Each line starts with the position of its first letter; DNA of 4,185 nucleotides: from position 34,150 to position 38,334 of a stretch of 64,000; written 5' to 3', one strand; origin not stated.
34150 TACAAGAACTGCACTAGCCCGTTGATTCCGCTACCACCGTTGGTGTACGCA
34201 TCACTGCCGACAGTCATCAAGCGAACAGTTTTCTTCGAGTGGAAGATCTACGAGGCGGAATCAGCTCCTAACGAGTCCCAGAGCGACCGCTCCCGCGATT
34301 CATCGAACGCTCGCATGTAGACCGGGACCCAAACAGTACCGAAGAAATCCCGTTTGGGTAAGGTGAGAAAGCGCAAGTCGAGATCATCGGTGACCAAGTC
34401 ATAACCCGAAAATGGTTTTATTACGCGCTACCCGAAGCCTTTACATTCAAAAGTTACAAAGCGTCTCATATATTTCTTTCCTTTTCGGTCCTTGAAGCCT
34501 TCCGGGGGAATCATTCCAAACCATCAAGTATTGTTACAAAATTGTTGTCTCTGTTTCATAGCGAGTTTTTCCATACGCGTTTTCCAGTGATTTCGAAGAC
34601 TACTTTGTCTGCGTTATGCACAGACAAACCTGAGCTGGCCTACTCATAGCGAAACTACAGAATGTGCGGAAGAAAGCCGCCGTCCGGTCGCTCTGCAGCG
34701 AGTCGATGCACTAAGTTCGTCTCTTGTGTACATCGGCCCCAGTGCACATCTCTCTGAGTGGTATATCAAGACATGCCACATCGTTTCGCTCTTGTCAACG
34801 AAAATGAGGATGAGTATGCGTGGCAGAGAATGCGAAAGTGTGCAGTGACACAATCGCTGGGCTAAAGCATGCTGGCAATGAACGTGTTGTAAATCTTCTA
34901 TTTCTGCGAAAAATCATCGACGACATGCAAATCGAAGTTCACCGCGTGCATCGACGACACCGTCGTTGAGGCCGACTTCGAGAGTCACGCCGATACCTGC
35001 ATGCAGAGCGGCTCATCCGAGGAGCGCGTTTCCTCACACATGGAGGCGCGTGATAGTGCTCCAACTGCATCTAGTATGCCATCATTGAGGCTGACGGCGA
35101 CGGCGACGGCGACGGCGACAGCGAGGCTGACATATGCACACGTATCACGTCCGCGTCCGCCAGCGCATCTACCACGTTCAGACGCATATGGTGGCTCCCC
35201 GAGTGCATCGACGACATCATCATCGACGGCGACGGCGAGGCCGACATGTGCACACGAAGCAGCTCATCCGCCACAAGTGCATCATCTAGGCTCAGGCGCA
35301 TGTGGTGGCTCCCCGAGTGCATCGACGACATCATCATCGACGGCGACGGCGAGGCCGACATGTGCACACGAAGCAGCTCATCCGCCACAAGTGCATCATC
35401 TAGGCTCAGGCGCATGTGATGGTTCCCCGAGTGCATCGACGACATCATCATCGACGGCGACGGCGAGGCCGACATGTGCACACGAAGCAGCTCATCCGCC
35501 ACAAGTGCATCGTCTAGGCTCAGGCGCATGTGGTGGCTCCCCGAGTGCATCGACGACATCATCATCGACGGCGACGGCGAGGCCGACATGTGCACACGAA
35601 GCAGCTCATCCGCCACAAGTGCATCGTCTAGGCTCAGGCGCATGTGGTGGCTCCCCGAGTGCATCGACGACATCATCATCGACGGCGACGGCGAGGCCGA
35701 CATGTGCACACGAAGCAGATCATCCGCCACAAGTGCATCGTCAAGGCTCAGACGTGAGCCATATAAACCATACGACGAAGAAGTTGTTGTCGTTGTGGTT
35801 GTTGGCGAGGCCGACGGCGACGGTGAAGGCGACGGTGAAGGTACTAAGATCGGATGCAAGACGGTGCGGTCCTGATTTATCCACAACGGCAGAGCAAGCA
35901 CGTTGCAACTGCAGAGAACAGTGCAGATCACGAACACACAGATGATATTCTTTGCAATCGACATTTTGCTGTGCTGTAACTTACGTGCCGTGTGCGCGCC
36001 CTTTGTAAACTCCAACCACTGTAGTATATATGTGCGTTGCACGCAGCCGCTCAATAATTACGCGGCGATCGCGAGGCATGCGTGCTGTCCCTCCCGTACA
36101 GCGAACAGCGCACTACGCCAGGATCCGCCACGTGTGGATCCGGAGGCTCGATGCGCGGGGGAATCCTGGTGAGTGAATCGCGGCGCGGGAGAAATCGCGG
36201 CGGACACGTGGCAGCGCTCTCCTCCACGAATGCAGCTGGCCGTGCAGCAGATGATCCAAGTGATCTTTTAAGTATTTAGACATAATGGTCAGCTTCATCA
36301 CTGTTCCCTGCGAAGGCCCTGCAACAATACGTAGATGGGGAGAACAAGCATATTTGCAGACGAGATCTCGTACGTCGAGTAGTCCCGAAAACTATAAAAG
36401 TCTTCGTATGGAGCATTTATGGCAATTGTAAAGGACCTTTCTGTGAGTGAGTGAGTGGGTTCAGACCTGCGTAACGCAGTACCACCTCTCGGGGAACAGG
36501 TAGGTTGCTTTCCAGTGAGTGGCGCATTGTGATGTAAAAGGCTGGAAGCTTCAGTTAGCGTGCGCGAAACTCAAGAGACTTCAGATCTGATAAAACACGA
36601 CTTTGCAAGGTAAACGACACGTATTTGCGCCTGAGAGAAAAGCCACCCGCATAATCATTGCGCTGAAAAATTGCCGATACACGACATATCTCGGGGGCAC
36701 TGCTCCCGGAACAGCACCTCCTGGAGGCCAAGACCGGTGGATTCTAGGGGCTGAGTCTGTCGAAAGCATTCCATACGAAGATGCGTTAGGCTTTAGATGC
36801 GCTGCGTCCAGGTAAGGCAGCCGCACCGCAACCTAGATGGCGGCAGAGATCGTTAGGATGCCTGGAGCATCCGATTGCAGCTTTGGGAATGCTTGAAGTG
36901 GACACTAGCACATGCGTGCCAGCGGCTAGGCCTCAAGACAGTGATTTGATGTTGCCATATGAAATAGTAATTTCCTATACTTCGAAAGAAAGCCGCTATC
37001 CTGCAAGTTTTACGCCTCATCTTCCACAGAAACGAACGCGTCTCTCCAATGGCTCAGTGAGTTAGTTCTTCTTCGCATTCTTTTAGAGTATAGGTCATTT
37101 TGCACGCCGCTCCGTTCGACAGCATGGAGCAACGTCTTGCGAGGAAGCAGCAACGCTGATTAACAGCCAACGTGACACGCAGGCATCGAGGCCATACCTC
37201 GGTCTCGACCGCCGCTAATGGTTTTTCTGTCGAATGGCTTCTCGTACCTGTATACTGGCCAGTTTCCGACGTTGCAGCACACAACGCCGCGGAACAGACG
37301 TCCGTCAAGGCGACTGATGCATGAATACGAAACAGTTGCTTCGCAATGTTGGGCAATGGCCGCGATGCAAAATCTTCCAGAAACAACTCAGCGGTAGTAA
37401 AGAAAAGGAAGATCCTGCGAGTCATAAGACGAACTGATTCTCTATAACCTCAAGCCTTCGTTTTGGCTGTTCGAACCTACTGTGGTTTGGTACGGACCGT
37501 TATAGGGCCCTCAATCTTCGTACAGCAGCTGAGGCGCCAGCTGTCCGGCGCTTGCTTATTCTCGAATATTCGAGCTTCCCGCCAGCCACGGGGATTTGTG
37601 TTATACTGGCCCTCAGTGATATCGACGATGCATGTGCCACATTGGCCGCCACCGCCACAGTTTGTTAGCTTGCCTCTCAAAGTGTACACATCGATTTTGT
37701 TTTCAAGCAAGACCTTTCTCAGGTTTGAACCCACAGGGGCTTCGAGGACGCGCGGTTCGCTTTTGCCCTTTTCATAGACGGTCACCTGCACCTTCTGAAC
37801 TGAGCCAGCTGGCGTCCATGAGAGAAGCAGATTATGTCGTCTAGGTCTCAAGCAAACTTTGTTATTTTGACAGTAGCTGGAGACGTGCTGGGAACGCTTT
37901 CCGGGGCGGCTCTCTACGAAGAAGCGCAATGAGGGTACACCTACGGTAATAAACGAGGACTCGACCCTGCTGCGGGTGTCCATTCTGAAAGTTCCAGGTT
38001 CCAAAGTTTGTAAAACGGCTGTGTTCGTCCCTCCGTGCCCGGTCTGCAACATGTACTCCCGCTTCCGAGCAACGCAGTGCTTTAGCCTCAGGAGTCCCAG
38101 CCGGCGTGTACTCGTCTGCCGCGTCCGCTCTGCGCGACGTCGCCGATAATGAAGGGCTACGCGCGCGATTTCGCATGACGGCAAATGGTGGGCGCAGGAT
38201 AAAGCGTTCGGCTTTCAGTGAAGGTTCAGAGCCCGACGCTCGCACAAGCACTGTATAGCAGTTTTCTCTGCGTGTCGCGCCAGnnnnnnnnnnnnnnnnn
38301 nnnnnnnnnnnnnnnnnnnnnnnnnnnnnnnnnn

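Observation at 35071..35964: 114-bp tandem array encoding a Ser/Met/His-rich repeat protein with a signal-peptide-like start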

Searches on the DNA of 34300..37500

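Call 55: search_rna_families(source=window, start=34300, end=37500, threshold=evalue, max_evalue=0.1)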
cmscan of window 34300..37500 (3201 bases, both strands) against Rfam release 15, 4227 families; matches with E-value up to 0.1: 0.
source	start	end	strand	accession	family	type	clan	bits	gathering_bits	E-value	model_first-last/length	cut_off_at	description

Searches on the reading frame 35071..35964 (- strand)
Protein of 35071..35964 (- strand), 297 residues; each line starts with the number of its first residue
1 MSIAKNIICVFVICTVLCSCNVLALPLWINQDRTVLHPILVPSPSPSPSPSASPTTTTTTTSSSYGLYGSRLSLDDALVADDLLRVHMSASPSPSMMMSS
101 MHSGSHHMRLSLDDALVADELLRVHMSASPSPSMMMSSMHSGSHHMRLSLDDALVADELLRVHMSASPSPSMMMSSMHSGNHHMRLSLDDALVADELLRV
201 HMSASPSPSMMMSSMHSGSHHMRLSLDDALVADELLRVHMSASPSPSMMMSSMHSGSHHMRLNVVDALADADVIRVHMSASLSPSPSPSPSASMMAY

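Call 7: search_protein_families(library=pfam, proteins=[window:35071-35964:-], max_evalue=0.01)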
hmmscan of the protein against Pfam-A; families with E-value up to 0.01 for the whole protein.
window:35071-35964:- (297 aa): 6 families
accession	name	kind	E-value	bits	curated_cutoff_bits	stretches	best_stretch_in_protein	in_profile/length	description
PF22321.2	Zona_CL2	-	1.5e-07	32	26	0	167-204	81-118/154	Zonadhesin, second cohesin-like domain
PF16561.11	AMPK1_CBM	-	1.8e-05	25.3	26.8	0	162-197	27-62/85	Glycogen recognition site of AMP-activated protein kinase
PF09483.15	HpaP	-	0.00047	20.6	23.8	0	217-243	21-47/90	Type III secretion protein (HpaP)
PF22091.2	DUF6941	-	0.00055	20.7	27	0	178-200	102-124/125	Family of unknown function (DUF6941)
PF15033.11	Kinocilin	-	0.0014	18.7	27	0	65-113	57-105/123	Kinocilin protein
PF00681.25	Plectin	-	0.0067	16.7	20.5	0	106-116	16-26/39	Plectin repeat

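Call 8: search_solved_structures(query=window:35074-35964:-, max_evalue=1)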
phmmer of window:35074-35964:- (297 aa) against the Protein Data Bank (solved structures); distinct sequences matched with E-value up to 1: 2.
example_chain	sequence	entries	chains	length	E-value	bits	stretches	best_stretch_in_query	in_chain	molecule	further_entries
9vuh_B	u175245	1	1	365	0.0017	21.3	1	42-99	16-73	Cyclin-L1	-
2o7r_A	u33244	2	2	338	0.0069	19.3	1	24-57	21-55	CXE carboxylesterase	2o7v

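Call 9: list_cluster_members(proteins=[window:35074-35964:-, window:33346-34317:+, window:23948-25279:-, window:41756-43489:-, window:35004-35945:+])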
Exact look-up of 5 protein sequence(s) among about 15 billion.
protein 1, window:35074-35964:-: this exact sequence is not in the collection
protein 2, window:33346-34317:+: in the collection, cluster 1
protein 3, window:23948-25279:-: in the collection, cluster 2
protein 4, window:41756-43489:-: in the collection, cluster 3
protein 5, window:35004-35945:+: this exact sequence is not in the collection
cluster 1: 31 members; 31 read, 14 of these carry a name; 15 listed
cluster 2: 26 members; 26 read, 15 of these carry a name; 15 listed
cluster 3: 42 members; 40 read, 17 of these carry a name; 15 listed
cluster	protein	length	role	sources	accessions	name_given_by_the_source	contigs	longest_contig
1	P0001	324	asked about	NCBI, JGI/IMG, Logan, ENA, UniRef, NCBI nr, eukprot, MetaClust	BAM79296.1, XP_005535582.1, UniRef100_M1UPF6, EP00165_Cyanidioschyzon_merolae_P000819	hypothetical protein, conserved [Cyanidioschyzon merolae strain 10D] | steroid 5-alpha reductase family enzyme | Uncharacterized protein n=1 Tax=Cyanidioschyzon merolae (strain NIES-3377 / 10D) ...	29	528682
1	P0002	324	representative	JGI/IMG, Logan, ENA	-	steroid 5-alpha reductase family enzyme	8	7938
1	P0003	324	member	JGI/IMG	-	steroid 5-alpha reductase family enzyme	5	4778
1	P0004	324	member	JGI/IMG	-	steroid 5-alpha reductase family enzyme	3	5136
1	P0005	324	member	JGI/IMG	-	steroid 5-alpha reductase family enzyme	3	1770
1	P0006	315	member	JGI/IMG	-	steroid 5-alpha reductase family enzyme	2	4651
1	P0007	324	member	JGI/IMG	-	steroid 5-alpha reductase family enzyme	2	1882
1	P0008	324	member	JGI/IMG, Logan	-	steroid 5-alpha reductase family enzyme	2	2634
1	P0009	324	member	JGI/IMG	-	steroid 5-alpha reductase family enzyme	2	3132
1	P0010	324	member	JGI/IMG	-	steroid 5-alpha reductase family enzyme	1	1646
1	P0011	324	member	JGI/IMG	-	steroid 5-alpha reductase family enzyme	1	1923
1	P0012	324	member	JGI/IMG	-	steroid 5-alpha reductase family enzyme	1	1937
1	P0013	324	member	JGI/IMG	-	steroid 5-alpha reductase family enzyme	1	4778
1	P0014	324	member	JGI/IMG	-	steroid 5-alpha reductase family enzyme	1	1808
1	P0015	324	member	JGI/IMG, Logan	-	-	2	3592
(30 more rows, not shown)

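Call 11: find_homologous_proteins(query=window:35074-35964:-, max_evalue=0.001)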
Query window:35074-35964:- (297 aa): 1 proteins with E <= 0.001 among 8000 candidates.
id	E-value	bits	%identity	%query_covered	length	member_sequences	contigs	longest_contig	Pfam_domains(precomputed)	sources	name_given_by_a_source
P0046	1.7e-66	243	99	40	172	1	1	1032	-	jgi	-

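Call 31: find_related_loci(query=window:35074-35964:-, collection=metagenome_contigs, flank=3000)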
Query window:35074-35964:- (297 aa) in metagenome_contigs; peptide patterns used: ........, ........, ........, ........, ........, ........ (x = any residue, [..] = any of these).
299 stretches matched a pattern; 2 encode a relative of the query (tblastn E <= 1e-3); 2 distinct loci.
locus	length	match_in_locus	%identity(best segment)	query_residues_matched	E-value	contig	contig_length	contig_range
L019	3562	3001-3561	98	1-277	8e-115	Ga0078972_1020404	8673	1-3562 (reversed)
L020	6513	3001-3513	94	1-277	4e-100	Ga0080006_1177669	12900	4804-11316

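Call 32: predict_structure(protein=window:35074-35964:-)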
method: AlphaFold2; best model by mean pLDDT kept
length: 297 residues; sequences in the alignment: 1
mean_pLDDT: 68.9   pTM: 0.62
mean pLDDT of the five models: 68.9, 50.5, 40.1, 39.6, 38.5
residues with pLDDT >= 90: 0; 70-90: 187; 50-70: 60; < 50: 50
segments of 3 or more residues with pLDDT < 50: 26-28, 30-65, 287-291, 294-297
pLDDT, mean of each block of 10 residues (from residue 1): 76 78 48 37 30 37 48 61 71 75 69 72 79 82 77 75 84 83 81 77 85 80 80 78 80 72 70 77 55 46
secondary structure, 60 per line:
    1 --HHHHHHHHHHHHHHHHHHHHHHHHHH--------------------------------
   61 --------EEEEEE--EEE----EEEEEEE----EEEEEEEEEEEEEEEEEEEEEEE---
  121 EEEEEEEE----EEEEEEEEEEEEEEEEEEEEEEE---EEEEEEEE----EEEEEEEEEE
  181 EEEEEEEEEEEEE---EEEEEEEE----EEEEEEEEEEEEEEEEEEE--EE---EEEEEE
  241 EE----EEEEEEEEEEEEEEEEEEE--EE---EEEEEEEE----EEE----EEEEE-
elements in order: H3-28 E69-74 E77-79 E84-90 E95-117 E121-128 E133-155 E159-166 E171-193 E197-204 E209-227 E235-242 E247-265 E273-280 E285-287 E292-296

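Call 33: search_protein_representatives(protein=window:35074-35964:-)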
Query: 297 residues. Proteins with E-value up to 0.001 (for the whole library): 15; up to 1e-10: 5; up to 1e-30: 0. The best 15 are listed.
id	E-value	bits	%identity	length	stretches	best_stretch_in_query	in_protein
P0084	1.8e-25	106.5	100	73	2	12-51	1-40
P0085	5.3e-25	105.0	100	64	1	108-165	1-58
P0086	5.2e-20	88.6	100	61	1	108-156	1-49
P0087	6.7e-17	78.4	87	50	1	1-46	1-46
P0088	2.1e-11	60.4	92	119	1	222-259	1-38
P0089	5.4e-08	49.2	20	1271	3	89-270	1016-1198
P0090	8.8e-08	48.5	26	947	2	59-259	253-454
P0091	3.4e-07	46.6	20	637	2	76-261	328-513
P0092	4.2e-07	46.3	18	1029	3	79-271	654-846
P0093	6.0e-07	45.8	23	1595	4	104-232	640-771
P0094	6.9e-05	39.0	21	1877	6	74-279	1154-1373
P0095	9.4e-05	38.6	16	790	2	66-244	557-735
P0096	1.8e-04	37.7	27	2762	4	91-232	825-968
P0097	3.2e-04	36.9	22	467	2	63-260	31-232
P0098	7.5e-04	35.6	39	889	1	105-247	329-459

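Call 36: fold_search(model_id=the predicted structure, library=pdb)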
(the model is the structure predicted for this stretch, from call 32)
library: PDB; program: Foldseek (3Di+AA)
matches with E <= 10: 100; with E <= 0.001: 0
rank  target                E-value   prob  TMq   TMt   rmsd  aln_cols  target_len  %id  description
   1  4dn7_A                7.4e-02  0.10  0.18  0.15  19.5       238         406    8  CRYSTAL STRUCTURE OF putative ABC transporter, ATP-binding protein from Methanosarcina mazei Go1 (released 2012-02-22)
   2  6n2b_B                1.6e-01  0.02  0.08  0.07  24.3       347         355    6  The Crystal Structure of Caldicellulosiruptor kristjanssonii Tapirin C-terminal domain (released 2018-12-19)
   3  4wa0                  4.3e-01  0.01  0.08  0.07  23.2       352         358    8  The structure of a possible adhesin C-terminal domain from Caldicellulosiruptor kronotskyensis (released 2015-03-04)
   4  5nxk_A                5.0e-01  0.02  0.10  0.09  19.7       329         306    5  L. reuteri 53608 SRRP (released 2018-03-21)
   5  5awg_F                5.9e-01  0.04  0.15  0.14  17.3       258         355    8  Crystal structure of Hg-bound SufB-SufC-SufD complex from Escherichia coli (released 2015-11-11)
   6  6n2c_A                7.2e-01  0.02  0.12  0.10  20.0       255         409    8  The Crystal Structure of Caldicellulosiruptor hydrothermalis Tapirin C-terminal domain (released 2018-12-19)
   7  9u4u_A                8.0e-01  0.03  0.12  0.19  18.1       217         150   10  Structure of the functional amyloid FapC from Pseudomonas sp.UK4 (released 2025-08-06)
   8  4peu                  8.0e-01  0.02  0.12  0.12  19.8       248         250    8  Structure of the polysaccharide lyase-like protein Cthe_2159 from C. thermocellum, native form with Calcium bound (released 2014-10-01)
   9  5olp_A                8.0e-01  0.02  0.11  0.08  21.5       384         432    6  Galacturonidase (released 2017-11-29)
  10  5awf_A                8.9e-01  0.08  0.22  0.18  16.5       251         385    6  Crystal structure of SufB-SufC-SufD complex from Escherichia coli (released 2015-11-11)
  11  5awg_B                9.8e-01  0.04  0.19  0.16  16.4       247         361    6  Crystal structure of Hg-bound SufB-SufC-SufD complex from Escherichia coli (released 2015-11-11)
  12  5lw3                  1.1e+00  0.02  0.13  0.11  21.5       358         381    9  Azotobacter vinelandii Mannuronan C-5 epimerase AlgE6 A-module (released 2017-10-25)
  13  9rkv_M                1.1e+00  0.02  0.12  0.08  20.4       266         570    7  Agrobacterium phage 7-7-1 tail fibers (released 2025-12-10)
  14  5awf_E                1.3e+00  0.03  0.17  0.14  20.0       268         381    7  Crystal structure of SufB-SufC-SufD complex from Escherichia coli (released 2015-11-11)
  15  8enq_A                1.3e+00  0.02  0.09  0.18  16.9       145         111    9  E. coli CsgA fibril (218-pixel box size) (released 2023-10-04)
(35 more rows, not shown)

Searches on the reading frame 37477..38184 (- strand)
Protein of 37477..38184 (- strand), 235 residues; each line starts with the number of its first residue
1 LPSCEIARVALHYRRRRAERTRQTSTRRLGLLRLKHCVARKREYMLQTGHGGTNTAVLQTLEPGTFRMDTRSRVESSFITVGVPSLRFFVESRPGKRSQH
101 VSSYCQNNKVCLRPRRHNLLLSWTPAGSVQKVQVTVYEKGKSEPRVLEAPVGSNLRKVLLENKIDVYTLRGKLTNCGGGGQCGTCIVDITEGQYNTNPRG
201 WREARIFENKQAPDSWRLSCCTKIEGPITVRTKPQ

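Call 7: search_protein_families(library=pfam, proteins=[window:37477-38184:-], max_evalue=0.01)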
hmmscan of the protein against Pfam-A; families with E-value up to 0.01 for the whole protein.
window:37477-38184:- (235 aa): 1 family
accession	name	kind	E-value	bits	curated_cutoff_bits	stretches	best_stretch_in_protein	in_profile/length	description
PF00111.32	Fer2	-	1.1e-09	38.5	21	1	145-224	8-76/77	2Fe-2S iron-sulfur cluster binding domain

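Call 20: list_cluster_members(proteins=[window:37480-38052:-, window:38782-39201:+, window:37057-37425:-, window:38522-38791:-, window:37865-38176:-, window:40458-40727:-, window:35942-36169:+, window:37480-37983:-])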
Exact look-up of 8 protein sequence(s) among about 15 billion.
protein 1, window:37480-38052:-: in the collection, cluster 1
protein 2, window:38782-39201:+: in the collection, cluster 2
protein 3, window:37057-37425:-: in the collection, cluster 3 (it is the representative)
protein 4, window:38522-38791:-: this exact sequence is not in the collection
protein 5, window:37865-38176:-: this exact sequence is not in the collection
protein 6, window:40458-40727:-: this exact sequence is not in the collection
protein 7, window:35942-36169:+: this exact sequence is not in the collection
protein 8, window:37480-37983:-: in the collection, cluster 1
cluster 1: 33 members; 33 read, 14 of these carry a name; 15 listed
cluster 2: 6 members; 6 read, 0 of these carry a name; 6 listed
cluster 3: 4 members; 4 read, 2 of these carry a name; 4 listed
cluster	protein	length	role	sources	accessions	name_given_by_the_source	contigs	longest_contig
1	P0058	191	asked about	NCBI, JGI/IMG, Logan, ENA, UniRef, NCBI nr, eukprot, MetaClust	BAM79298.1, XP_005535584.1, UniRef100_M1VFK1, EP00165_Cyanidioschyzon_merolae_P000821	unknown [2Fe-2S] ferredoxin [Cyanidioschyzon merolae strain 10D] | ferredoxin | 2Fe-2S ferredoxin-type domain-containing protein n=1 Tax=Cyanidioschyzon merolae (strain ...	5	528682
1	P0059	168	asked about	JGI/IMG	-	ferredoxin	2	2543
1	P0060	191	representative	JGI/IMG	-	ferredoxin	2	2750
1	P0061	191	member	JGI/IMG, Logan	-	ferredoxin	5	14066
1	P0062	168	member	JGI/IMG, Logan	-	ferredoxin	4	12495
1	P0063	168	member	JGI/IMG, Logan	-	ferredoxin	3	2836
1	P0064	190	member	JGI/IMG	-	ferredoxin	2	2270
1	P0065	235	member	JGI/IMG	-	ferredoxin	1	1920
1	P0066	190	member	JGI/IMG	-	ferredoxin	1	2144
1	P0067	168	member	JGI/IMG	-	ferredoxin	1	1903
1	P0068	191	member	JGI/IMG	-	ferredoxin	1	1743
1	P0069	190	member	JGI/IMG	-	ferredoxin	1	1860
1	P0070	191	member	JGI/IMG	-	ferredoxin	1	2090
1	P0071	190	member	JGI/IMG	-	ferredoxin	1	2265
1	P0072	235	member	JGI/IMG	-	-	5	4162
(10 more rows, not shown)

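Call 23: find_encoding_contigs(protein=window:37480-38052:-, flank=10000, max_places=10)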
Protein window:37480-38052:- (191 aa): 8 contigs read that carry it; 8 places shown.
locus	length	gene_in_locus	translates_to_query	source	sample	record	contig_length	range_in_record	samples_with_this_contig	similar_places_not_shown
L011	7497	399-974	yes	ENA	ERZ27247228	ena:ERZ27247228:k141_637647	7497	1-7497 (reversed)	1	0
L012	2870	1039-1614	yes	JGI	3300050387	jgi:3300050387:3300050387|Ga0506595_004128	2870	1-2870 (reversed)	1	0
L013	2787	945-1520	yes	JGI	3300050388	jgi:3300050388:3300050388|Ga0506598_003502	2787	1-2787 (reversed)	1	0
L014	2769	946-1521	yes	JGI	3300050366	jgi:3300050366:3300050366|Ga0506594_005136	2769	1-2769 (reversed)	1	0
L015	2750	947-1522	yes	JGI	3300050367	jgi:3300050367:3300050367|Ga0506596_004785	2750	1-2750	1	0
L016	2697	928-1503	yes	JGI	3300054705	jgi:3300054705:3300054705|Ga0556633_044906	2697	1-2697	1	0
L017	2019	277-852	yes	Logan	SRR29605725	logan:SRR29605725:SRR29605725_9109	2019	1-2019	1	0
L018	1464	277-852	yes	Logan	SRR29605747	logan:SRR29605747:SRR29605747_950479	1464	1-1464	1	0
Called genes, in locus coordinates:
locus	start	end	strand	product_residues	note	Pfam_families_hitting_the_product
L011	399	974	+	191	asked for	PF00111:Fer2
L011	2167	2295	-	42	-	-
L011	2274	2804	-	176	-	-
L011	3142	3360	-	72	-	-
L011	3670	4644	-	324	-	PF06966:DUF1295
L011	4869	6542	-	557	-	PF00752:XPG_N, PF00867:XPG_I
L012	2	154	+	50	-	?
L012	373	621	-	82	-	-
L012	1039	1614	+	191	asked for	PF00111:Fer2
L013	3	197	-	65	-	?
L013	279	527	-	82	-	-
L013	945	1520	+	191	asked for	PF00111:Fer2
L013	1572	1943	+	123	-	-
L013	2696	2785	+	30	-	?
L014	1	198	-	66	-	?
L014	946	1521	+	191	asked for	PF00111:Fer2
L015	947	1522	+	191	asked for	PF00111:Fer2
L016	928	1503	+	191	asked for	PF00111:Fer2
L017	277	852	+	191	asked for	PF00111:Fer2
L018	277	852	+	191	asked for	PF00111:Fer2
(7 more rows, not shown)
